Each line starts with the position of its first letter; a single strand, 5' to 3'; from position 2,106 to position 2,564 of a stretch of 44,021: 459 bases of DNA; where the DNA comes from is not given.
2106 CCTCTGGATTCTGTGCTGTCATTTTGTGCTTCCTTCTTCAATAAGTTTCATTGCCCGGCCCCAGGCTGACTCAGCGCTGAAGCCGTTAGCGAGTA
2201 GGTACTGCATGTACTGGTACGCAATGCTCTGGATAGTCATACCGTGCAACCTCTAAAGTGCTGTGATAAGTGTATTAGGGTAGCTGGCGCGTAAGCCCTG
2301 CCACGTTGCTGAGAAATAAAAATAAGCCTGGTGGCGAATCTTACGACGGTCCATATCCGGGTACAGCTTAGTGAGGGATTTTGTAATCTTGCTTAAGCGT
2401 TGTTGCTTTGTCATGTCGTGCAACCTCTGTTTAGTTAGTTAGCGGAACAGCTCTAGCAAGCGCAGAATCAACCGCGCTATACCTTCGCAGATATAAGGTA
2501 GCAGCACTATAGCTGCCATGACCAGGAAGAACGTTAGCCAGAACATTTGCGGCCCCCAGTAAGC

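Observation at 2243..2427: Exact 12-mer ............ (minus-strand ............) occurs four times, each upstream of a start codon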

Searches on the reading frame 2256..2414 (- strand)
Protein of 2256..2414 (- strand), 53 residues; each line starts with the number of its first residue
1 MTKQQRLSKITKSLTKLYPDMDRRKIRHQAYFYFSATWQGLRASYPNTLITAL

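Call 45: search_dna_similar(query=window:2256-2414:-, collection=phages, mode=protein, max_rows=15, max_evalue=0.001)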
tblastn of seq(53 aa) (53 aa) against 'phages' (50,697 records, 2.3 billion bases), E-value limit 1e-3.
Records with a match: 3; places in all: 3; records where one place covers at least 80% of the query: 3.
Best place of each record, by identity: <60% 3.
By first word of the organism name: Escherichia 2; Serratia 1.
By host as written in the record: Escherichia coli O17:H18 1; Serratia marcescens IMBG291 1; Escherichia marmotae SB1 1.
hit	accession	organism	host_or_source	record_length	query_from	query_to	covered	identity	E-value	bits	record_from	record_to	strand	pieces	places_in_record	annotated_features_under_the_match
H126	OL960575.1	Escherichia phage vB_EcoS_SA80RD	Escherichia coli O17:H18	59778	1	53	100%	56.6%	2e-14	70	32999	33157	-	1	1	hypothetical protein | queuosine biosynthesis protein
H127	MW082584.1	Serratia phage 4S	Serratia marcescens IMBG291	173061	1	53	100%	54.7%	5e-12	63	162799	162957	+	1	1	hypothetical protein (x2)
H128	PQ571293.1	Escherichia phage EM1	Escherichia marmotae SB1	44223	2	53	98%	46.2%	8e-8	51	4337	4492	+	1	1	none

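Call 46: search_protein_families(library=pfam, proteins=[window:2256-2414:-], max_evalue=0.01)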
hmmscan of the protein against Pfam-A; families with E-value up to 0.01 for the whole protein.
seq(53 aa): 0 families
